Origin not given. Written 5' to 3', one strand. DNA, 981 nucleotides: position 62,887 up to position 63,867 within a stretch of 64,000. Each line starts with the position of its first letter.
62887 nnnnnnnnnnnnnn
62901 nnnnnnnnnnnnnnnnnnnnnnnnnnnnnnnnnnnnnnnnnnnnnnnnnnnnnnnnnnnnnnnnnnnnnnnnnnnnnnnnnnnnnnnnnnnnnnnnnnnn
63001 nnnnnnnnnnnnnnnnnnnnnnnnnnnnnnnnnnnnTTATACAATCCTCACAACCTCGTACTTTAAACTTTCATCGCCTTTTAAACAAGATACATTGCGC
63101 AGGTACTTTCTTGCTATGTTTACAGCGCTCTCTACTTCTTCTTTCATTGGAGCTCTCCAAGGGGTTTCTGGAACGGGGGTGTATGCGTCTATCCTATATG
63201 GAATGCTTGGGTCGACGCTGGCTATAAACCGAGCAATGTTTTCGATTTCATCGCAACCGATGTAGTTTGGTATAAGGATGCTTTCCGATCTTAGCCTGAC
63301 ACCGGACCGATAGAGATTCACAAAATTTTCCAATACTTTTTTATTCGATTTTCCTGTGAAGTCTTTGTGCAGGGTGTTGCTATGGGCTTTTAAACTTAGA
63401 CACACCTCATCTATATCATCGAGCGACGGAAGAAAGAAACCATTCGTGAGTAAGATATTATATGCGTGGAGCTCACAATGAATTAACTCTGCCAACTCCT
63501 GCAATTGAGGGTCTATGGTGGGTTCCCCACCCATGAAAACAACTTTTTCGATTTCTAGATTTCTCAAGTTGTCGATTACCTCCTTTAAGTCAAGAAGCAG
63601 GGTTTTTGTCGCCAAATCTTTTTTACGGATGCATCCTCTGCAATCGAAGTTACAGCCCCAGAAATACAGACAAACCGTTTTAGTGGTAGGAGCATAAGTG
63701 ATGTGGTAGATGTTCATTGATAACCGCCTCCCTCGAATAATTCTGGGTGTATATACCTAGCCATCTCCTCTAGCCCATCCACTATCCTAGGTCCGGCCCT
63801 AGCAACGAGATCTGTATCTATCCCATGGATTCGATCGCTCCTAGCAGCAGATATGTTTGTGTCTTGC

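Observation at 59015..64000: BtuFCD-like importer operon with an embedded small radical SAM enzyme and an ATPase fused to an unknown 175-aa domain, next to cobT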

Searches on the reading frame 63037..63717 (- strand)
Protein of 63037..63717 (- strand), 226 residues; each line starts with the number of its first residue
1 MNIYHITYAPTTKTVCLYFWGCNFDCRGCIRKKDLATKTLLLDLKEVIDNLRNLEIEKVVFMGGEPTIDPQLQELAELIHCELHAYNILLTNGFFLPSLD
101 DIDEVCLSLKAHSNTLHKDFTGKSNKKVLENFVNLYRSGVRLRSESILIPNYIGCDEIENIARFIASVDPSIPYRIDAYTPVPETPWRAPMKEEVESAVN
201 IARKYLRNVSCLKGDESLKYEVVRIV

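Call 3: search_protein_families(library=pfam, proteins=[window:63037-63717:-], max_evalue=0.01)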
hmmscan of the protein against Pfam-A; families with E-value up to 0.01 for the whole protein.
window:63037-63717:- (226 aa): 2 families
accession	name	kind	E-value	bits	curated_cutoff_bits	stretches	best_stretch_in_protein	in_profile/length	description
PF04055.27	Radical_SAM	-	3.1e-15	57.2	29.5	1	21-164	6-165/166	Radical SAM superfamily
PF13353.11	Fer4_12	-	3.4e-09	37.6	22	1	15-101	8-99/137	4Fe-4S single cluster domain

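Call 4: search_protein_families(library=ncbifam, proteins=[window:63037-63717:-], max_evalue=0.01)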
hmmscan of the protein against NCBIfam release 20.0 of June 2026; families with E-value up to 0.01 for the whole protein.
window:63037-63717:- (226 aa): 38 families (the best 25 are shown)
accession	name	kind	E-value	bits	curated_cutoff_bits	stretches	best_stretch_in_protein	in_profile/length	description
TIGR04317.1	W_rSAM_matur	equivalog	8.9e-12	44.8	380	1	21-145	13-146/349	tungsten cofactor oxidoreductase radical SAM maturase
TIGR04041.1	activase_YjjW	hypoth_equivalog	2.4e-11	43.6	250.2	1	38-196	89-259/276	YjjW family glycine radical enzyme activase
TIGR02495.1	NrdG2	equivalog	3.1e-10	39.7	131.15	1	11-166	15-181/193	anaerobic ribonucleoside-triphosphate reductase activating protein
TIGR02666.1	moaA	equivalog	1.3e-08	34.2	284.05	1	22-167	20-182/336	GTP 3',8-cyclase MoaA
TIGR02491.1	NrdG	equivalog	3.8e-07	30.2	126.1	1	15-94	18-105/154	anaerobic ribonucleoside-triphosphate reductase activating protein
NF038283.1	viperin_w_prok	equivalog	1.1e-06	28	180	1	21-97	11-96/281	viperin family antiviral radical SAM protein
NF048010.1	SfplDhtActHpsHDes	equivalog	3.3e-06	26.1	430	1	101-180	182-264/298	(2S)-3-sulfopropanediol dehydratase activating enzyme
NF033717.2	HPDL_rSAM_activ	equivalog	3.4e-06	26.5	420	1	59-153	134-235/311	4-hydroxyphenylacetate decarboxylase activase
TIGR02493.1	PFLA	equivalog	3.7e-06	26.5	231.75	1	15-168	18-186/235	pyruvate formate-lyase-activating protein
TIGR02826.1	RNR_activ_nrdG3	equivalog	4.1e-06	26.7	151.7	1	9-81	12-86/148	anaerobic ribonucleoside-triphosphate reductase activating protein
TIGR02668.1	moaA_archaeal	equivalog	5.6e-06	25.5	325.25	1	22-141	20-149/303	GTP 3',8-cyclase MoaA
TIGR03963.1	rSAM_QueE_Clost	equivalog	9.6e-06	25.4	260.1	1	17-93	24-102/219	putative 7-carboxy-7-deazaguanine synthase QueE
TIGR02494.1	PFLE_PFLC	subfamily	1.2e-05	24.8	174.35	1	59-168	127-242/293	glycyl-radical enzyme activating protein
NF001199.0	PRK00164.2-1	equivalog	2.6e-05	23.5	231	1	22-132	22-142/308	GTP 3',8-cyclase MoaA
TIGR04251.1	SCM_rSAM_ScmF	equivalog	3.1e-05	23.5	400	1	19-95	8-92/353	SynChlorMet cassette radical SAM/SPASM protein ScmF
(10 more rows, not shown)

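Call 7: find_encoding_contigs(protein=window:63037-63717:-, flank=10000, max_places=6)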
Protein window:63037-63717:- (226 aa): 1 contig read that carries it; 1 place shown.
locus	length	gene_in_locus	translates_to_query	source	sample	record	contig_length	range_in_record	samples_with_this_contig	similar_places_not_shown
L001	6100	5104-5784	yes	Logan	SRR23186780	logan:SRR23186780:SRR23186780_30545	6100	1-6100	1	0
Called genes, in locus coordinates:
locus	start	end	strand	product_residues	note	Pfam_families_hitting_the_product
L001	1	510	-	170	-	?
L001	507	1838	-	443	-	PF00155:Aminotran_1_2, PF04071:zf-like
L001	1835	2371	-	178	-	PF01656:CbiA, PF13500:AAA_26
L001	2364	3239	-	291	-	PF01656:CbiA, PF13500:AAA_26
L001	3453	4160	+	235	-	PF01902:Diphthami_syn_2_N, PF28410:Diphthami_syn_2_C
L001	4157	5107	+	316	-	PF01497:Peripla_BP_2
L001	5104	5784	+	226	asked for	PF13353:Fer4_12, PF04055:Radical_SAM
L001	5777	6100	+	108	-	?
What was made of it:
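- On BtuFCD corrinoid importer: Calls 3 and 7. CobQ-like, CobD and CbiB genes are divergent (call 7).
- On DUF71-B12 (gene upstream of the window, same operon): It overlaps the btuF start by 4 nt (call 7).
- Checked: It runs off the window; it is 316 aa on the public contig L001 (call 7). The rSAM stop overlaps the permease TTG start by 8 nt, and an independent gene call on L001 uses the same start (call 7).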

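Call 8: find_homologous_proteins(query=window:63040-63717:-, max_evalue=0.001)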
Query window:63040-63717:- (226 aa): 303 proteins with E <= 0.001 among 478 candidates; the best 120 are listed.
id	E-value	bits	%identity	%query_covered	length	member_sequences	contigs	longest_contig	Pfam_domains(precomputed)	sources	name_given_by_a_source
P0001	3.3e-150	516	100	100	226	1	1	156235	PF04055.28,PF13353.12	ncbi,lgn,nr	ncbi:MAG: radical SAM protein [Methanocellales archaeon]|nr:radical SAM protein [Methanocellales arc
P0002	2.5e-139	480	93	100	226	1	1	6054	PF04055.28,PF13353.12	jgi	-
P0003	1.7e-121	422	81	100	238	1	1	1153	PF04055.28,PF13353.12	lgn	-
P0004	7.5e-117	406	78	100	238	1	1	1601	PF04055.28,PF13353.12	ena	-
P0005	8.8e-108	377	74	100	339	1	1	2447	PF04055.28,PF13353.12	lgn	-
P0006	2.1e-98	346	67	100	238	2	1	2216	PF04055.28,PF13353.12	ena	-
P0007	2.4e-93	330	64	100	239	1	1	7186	PF04055.28,PF13353.12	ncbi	-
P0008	9.8e-91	321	62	100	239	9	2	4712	PF04055.28,PF13353.12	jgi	-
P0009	1.3e-90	321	62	100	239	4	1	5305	PF04055.28,PF13353.12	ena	-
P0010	5.7e-90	319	61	100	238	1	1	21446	PF04055.28,PF13353.12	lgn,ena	-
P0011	1.6e-89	317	63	100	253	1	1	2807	PF04055.28,PF13353.12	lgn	-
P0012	8.6e-89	315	61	100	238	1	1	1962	PF04055.28,PF13353.12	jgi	jgi:pyruvate-formate lyase-activating enzyme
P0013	1.8e-87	310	61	100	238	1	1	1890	PF04055.28,PF13353.12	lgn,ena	-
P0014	5.6e-87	309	62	100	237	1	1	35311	PF04055.28,PF13353.12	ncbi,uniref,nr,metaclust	ncbi:hypothetical protein AKJ43_00315 [candidate division MSBL1 archaeon SCGC-AAA261D19]|uniref:Radi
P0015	1.3e-86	308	59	100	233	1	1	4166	PF04055.28,PF13353.12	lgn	-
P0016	3.3e-85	303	56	100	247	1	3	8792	PF04055.28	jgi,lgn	jgi:pyruvate-formate lyase-activating enzyme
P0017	8.5e-85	302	59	100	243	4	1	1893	PF04055.28,PF13353.12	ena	-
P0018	3.4e-83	296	55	100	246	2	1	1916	PF04055.28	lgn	-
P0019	4.5e-83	296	57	100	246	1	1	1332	PF04055.28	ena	-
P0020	4.6e-83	296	56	100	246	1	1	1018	PF04055.28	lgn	-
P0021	7.3e-83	295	57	100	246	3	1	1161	PF04055.28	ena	-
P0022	7.4e-83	295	57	100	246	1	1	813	PF04055.28,PF13353.12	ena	-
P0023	9.4e-83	295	58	100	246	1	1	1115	PF04055.28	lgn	-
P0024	3.2e-82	293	58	100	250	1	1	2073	PF04055.28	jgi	jgi:pyruvate formate lyase activating enzyme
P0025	4.0e-82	293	56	100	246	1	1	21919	PF04055.28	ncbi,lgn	-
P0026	4.1e-82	293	58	100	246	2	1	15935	PF04055.28,PF13353.12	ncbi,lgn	ncbi:MAG: radical SAM protein [Dehalococcoidales bacterium]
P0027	4.6e-82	293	56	100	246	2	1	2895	PF04055.28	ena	-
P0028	6.3e-82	292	59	100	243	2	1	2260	PF04055.28,PF13353.12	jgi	-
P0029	8.3e-82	292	55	100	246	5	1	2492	PF04055.28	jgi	jgi:pyruvate-formate lyase-activating enzyme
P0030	1.0e-81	292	56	100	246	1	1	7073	PF04055.28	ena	-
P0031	1.4e-81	291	57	100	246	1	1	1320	PF04055.28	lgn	-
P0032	1.5e-81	291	58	100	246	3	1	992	PF04055.28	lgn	-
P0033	2.1e-81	291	56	100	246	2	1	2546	PF04055.28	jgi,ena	-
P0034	2.3e-81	290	55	100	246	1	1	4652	PF04055.28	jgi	-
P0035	2.3e-81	290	56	100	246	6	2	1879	PF04055.28,PF13353.12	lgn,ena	-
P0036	2.5e-81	290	60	100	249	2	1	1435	PF04055.28,PF13353.12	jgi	-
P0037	2.8e-81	290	57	100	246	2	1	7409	PF04055.28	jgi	jgi:pyruvate formate lyase activating enzyme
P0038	3.8e-81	290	56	100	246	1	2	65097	PF04055.28,PF13353.12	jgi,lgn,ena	jgi:pyruvate-formate lyase-activating enzyme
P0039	3.8e-81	290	57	100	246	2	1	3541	PF04055.28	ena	-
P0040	5.4e-81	289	57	100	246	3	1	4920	PF04055.28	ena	-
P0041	6.9e-81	289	57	100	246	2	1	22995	PF04055.28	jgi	-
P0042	9.1e-81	288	55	100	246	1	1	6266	PF04055.28,PF13353.12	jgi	jgi:pyruvate-formate lyase-activating enzyme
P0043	1.2e-80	288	54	100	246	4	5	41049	PF04055.28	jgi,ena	-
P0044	1.2e-80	288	54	100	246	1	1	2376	PF04055.28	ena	-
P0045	1.4e-80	288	58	100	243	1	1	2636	PF04055.28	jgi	jgi:pyruvate formate lyase activating enzyme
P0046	1.6e-80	288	56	100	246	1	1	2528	PF04055.28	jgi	-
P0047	1.7e-80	288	54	100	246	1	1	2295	PF04055.28,PF13353.12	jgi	-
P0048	1.8e-80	287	55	100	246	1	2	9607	PF04055.28,PF13353.12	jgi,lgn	jgi:pyruvate-formate lyase-activating enzyme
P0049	2.0e-80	287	56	100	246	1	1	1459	PF04055.28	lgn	-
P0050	2.1e-80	287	55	100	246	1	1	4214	PF04055.28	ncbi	-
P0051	2.5e-80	287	57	100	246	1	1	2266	PF04055.28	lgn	-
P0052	4.1e-80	286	54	100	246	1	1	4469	PF04055.28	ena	-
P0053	4.2e-80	286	55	100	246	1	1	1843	PF04055.28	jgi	jgi:pyruvate-formate lyase-activating enzyme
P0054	4.4e-80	286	54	100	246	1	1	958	PF04055.28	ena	-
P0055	5.2e-80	286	55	100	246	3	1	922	PF04055.28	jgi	-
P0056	6.4e-80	286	56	100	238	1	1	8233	PF04055.28,PF13353.12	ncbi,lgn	-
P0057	7.2e-80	286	58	100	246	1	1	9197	PF04055.28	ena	-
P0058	7.3e-80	285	54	100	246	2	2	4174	PF04055.28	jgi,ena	-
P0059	8.9e-80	285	55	100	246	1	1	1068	PF04055.28,PF13353.12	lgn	-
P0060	1.3e-79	285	57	100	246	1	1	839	PF04055.28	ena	-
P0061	3.3e-79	283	56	100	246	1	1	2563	PF04055.28,PF13353.12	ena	-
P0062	3.6e-79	283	54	100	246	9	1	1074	PF04055.28,PF13353.12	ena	-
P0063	4.6e-79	283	57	99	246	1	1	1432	PF04055.28,PF13353.12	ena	-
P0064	4.8e-79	283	56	99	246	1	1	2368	PF04055.28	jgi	-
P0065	4.9e-79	283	54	100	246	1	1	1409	PF04055.28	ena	-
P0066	7.9e-79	282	53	100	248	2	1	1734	PF04055.28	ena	-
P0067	8.0e-79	282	56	100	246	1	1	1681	PF04055.28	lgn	-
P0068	8.3e-79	282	53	100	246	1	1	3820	PF04055.28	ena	-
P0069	1.0e-78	282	55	100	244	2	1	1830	PF04055.28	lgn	-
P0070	1.4e-78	281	56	100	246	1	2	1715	PF04055.28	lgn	-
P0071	1.5e-78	281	55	100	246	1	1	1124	PF04055.28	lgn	-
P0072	1.5e-78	281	54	100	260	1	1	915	PF04055.28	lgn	-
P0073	2.1e-78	281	53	100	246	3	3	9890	PF04055.28,PF13353.12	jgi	-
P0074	2.5e-78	280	53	100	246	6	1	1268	PF04055.28,PF13353.12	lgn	-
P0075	3.2e-78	280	53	100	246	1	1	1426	PF04055.28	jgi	jgi:pyruvate formate lyase activating enzyme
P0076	3.3e-78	280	76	77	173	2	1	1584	PF04055.28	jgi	jgi:pyruvate-formate lyase-activating enzyme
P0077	3.5e-78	280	53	100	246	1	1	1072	PF04055.28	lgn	-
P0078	3.9e-78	280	55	100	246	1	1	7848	PF04055.28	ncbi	-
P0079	3.9e-78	280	55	100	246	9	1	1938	PF04055.28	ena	-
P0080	4.1e-78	280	55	100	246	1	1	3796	PF04055.28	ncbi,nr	ncbi:MAG: radical SAM protein [Dehalococcoidales bacterium]|nr:radical SAM protein [Dehalococcoidale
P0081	5.3e-78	279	55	100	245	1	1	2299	PF04055.28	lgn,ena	-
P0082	5.5e-78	279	54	100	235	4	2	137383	PF04055.28,PF13353.12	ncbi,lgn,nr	ncbi:MAG: radical SAM protein [Actinomycetota bacterium]|nr:radical SAM protein [Actinomycetota bact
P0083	6.0e-78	279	53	100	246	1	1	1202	PF04055.28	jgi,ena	-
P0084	6.1e-78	279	52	100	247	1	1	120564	PF04055.28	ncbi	ncbi:radical SAM protein [Chloroflexota bacterium]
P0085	6.2e-78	279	52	100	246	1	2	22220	PF04055.28,PF13353.12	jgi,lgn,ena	-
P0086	6.6e-78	279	54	100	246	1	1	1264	PF04055.28,PF13353.12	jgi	-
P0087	9.9e-78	279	54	100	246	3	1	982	PF04055.28,PF13353.12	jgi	-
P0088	1.2e-77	278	55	100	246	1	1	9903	PF04055.28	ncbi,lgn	-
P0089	1.3e-77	278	56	100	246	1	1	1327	PF04055.28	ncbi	-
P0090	1.6e-77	278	52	100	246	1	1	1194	PF04055.28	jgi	jgi:pyruvate formate lyase activating enzyme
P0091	1.8e-77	278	53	100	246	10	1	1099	PF04055.28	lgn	-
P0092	1.8e-77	278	55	100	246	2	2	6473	PF04055.28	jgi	-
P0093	2.0e-77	278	55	100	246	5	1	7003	PF04055.28,PF13353.12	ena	-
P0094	2.3e-77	277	53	100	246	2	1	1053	PF04055.28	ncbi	-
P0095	2.4e-77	277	53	100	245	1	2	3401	PF04055.28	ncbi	-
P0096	2.6e-77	277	54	100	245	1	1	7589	PF04055.28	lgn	-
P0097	3.5e-77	277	54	100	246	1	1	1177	PF04055.28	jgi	-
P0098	6.2e-77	276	54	100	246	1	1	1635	PF04055.28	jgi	jgi:pyruvate formate lyase activating enzyme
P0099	6.4e-77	276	53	100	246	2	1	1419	PF04055.28,PF13353.12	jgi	jgi:pyruvate formate lyase activating enzyme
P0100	6.6e-77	276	57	100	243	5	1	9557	PF04055.28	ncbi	-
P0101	7.5e-77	276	55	100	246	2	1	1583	PF04055.28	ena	-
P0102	7.7e-77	276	52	100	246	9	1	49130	PF04055.28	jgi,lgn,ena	jgi:pyruvate-formate lyase-activating enzyme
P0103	1.1e-76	275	54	100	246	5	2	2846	PF04055.28,PF13353.12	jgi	-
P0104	1.3e-76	275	52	100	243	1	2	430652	PF04055.28,PF13353.12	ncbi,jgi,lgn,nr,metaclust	ncbi:MAG TPA: radical SAM protein [Dehalococcoidia bacterium]|jgi:pyruvate-formate lyase-activating 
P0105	1.5e-76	275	54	100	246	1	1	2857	PF04055.28,PF13353.12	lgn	-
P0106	1.6e-76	275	53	100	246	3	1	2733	PF04055.28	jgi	-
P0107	2.0e-76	274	52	100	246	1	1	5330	PF04055.28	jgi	jgi:pyruvate formate lyase activating enzyme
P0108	3.4e-76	274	52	100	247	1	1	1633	PF04055.28,PF13353.12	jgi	jgi:pyruvate formate lyase activating enzyme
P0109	3.8e-76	273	55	100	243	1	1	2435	PF04055.28,PF13353.12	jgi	-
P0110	4.1e-76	273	52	100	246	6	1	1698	PF04055.28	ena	-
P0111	4.5e-76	273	54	100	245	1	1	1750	PF04055.28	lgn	-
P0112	5.6e-76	273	53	100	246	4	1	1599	PF04055.28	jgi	jgi:pyruvate formate lyase activating enzyme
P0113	6.0e-76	273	53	100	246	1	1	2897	PF04055.28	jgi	-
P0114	6.6e-76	273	53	100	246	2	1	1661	PF04055.28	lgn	-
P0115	7.5e-76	272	54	100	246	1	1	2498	PF04055.28,PF13353.12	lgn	-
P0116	7.5e-76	272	50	100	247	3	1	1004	PF04055.28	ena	-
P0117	9.9e-76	272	54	100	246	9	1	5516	PF04055.28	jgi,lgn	-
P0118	9.9e-76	272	54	100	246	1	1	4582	PF04055.28,PF13353.12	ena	-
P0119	1.1e-75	272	67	80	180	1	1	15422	PF04055.28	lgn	-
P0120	1.2e-75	272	53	100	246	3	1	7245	PF04055.28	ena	-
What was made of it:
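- Source databases label homologues 'pyruvate formate-lyase activating enzyme' (call 8).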

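Call 9: find_encoding_contigs(protein=P0104, flank=8000, max_places=3)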
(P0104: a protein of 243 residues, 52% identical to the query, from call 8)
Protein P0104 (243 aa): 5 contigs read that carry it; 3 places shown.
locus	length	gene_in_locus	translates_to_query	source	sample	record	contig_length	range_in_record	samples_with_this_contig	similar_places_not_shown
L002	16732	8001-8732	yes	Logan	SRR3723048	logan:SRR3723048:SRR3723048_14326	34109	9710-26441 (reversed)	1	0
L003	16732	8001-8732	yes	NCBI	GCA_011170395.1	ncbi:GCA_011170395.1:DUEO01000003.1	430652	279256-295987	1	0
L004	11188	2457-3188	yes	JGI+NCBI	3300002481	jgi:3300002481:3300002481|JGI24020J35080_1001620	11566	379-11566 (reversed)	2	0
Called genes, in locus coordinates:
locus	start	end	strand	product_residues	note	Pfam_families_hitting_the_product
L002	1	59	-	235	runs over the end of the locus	PF01978:TrmB (weak)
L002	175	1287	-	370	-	PF07690:MFS_1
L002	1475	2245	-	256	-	PF23441:SDR (weak), PF00106:adh_short, PF08659:KR, PF13561:adh_short_C2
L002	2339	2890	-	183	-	PF19620:DUF6125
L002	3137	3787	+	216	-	PF02607:B12-binding_2, PF02310:B12-binding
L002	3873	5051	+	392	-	PF01208:URO-D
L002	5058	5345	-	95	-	PF13451:zf_Tbcl, PF23477:zf_Tbcl_2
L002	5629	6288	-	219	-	-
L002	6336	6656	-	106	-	-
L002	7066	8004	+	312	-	PF01497:Peripla_BP_2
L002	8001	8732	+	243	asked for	PF13353:Fer4_12 (weak), PF04055:Radical_SAM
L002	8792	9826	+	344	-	PF01032:FecCD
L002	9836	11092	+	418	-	PF13476:AAA_23 (weak), PF00005:ABC_tran, PF02463:SMC_N, PF13555:AAA_29 (weak), PF13304:AAA_21 (weak), PF27219:MJ0874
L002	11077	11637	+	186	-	PF02572:CobA_CobO_BtuR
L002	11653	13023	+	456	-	PF01656:CbiA, PF13500:AAA_26, PF07685:GATase_3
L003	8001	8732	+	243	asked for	PF13353:Fer4_12 (weak), PF04055:Radical_SAM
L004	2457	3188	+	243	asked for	PF13353:Fer4_12 (weak), PF04055:Radical_SAM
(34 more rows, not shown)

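Call 10: find_encoding_contigs(protein=P0082, flank=8000, max_places=3)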
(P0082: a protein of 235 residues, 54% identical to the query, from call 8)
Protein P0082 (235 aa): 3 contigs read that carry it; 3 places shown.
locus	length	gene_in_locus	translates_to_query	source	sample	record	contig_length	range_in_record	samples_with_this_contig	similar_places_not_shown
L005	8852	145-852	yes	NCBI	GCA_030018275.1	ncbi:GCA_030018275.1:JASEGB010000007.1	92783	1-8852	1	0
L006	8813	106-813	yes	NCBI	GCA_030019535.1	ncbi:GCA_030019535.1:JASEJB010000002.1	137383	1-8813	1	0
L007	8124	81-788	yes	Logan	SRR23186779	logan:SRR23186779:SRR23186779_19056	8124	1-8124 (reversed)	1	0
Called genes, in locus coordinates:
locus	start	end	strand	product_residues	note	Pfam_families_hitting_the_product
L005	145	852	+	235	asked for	PF13353:Fer4_12, PF04055:Radical_SAM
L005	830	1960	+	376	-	PF01032:FecCD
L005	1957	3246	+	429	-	PF00005:ABC_tran, PF02463:SMC_N (weak), PF13304:AAA_21 (faint), PF27219:MJ0874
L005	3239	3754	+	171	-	PF02283:CobU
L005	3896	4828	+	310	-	PF00733:Asn_synthase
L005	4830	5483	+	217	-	PF01902:Diphthami_syn_2_N, PF28410:Diphthami_syn_2_C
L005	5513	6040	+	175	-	PF02572:CobA_CobO_BtuR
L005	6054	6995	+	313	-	PF03186:CobD_Cbib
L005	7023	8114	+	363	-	PF00155:Aminotran_1_2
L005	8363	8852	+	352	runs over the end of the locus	PF02277:DBI_PRT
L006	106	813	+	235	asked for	PF13353:Fer4_12, PF04055:Radical_SAM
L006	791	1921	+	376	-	PF01032:FecCD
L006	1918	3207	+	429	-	PF00005:ABC_tran, PF02463:SMC_N (weak), PF13304:AAA_21 (faint), PF27219:MJ0874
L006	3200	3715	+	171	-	PF02283:CobU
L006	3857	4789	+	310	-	PF00733:Asn_synthase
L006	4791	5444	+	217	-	PF01902:Diphthami_syn_2_N, PF28410:Diphthami_syn_2_C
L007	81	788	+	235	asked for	PF13353:Fer4_12, PF04055:Radical_SAM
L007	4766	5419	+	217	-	PF01902:Diphthami_syn_2_N, PF28410:Diphthami_syn_2_C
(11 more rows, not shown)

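Call 11: find_encoding_contigs(protein=P0014, flank=8000, max_places=3)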
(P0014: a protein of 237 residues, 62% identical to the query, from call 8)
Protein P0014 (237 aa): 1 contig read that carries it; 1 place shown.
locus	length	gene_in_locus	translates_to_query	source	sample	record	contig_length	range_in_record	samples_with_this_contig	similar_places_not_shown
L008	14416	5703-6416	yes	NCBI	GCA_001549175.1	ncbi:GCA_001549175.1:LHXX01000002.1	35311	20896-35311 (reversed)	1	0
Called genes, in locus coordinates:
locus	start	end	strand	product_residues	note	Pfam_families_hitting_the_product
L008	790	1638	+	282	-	PF01497:Peripla_BP_2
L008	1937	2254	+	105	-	PF04071:zf-like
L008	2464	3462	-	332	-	PF00733:Asn_synthase, PF06508:QueC (weak), PF00733:Asn_synthase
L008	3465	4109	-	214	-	PF01902:Diphthami_syn_2_N, PF28410:Diphthami_syn_2_C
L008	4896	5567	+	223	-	PF00590:TP_methylase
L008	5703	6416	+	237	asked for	PF13353:Fer4_12, PF04055:Radical_SAM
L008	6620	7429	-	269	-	PF12679:ABC2_membrane_2, PF12698:ABC2_membrane_3, PF13346:ABC2_membrane_5 (weak)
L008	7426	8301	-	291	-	PF00005:ABC_tran, PF13304:AAA_21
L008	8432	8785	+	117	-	PF12675:DUF3795 (faint)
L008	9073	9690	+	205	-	PF13367:PrsW-protease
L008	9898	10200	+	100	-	-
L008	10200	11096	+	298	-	PF08271:Zn_Ribbon_TF, PF00382:TFIIB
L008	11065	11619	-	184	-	-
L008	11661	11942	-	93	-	PF18480:DUF5615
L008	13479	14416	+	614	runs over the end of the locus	PF03485:Arg_tRNA_synt_N, PF00750:tRNA-synt_1d, PF05746:DALR_1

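Call 17: search_solved_structures(query=window:63040-63717:-, max_evalue=1)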
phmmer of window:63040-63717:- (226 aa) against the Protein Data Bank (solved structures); distinct sequences matched with E-value up to 1: 13.
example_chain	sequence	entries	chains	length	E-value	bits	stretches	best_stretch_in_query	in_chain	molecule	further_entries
7tol_A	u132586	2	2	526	0.00026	23.6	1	22-129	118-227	glycerol dibiphytanyl glycerol tetraether - macrocyclic archaeol synthase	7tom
4cvn_A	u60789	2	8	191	0.00079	22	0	108-143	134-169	PUTATIVE ADENYLATE KINASE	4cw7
8fo0_A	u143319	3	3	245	0.012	18.2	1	18-158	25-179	Pyruvate formate-lyase 1-activating enzyme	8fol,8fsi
3c8f_A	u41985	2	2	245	0.017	17.7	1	18-164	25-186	Pyruvate formate-lyase 1-activating enzyme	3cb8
9dfn_A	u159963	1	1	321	0.089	15.3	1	16-95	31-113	Radical SAM core domain-containing protein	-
9dfu_A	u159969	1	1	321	0.15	14.6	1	17-95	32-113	Radical SAM core domain-containing protein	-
6q2p_A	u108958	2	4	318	0.16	14.4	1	15-80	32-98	Radical S-adenosyl methionine domain-containing protein 2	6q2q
5vsl_A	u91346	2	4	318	0.17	14.4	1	15-80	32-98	Radical S-adenosyl methionine domain-containing protein 2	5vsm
7n7h_A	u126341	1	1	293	0.38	13.3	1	20-81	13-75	VIPERIN-LIKE ENZYME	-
4njg_A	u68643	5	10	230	0.41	13.1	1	59-113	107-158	7-carboxy-7-deazaguanine synthase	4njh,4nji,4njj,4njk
2z2u_A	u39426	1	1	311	0.49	12.9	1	59-130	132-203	UPF0026 protein MJ0257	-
6djt_A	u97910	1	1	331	0.55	12.7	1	59-130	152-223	S-adenosyl-L-methionine-dependent tRNA 4-demethylwyosine synthase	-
6c8v_A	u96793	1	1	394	0.9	12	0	22-105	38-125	Coenzyme PQQ synthesis protein E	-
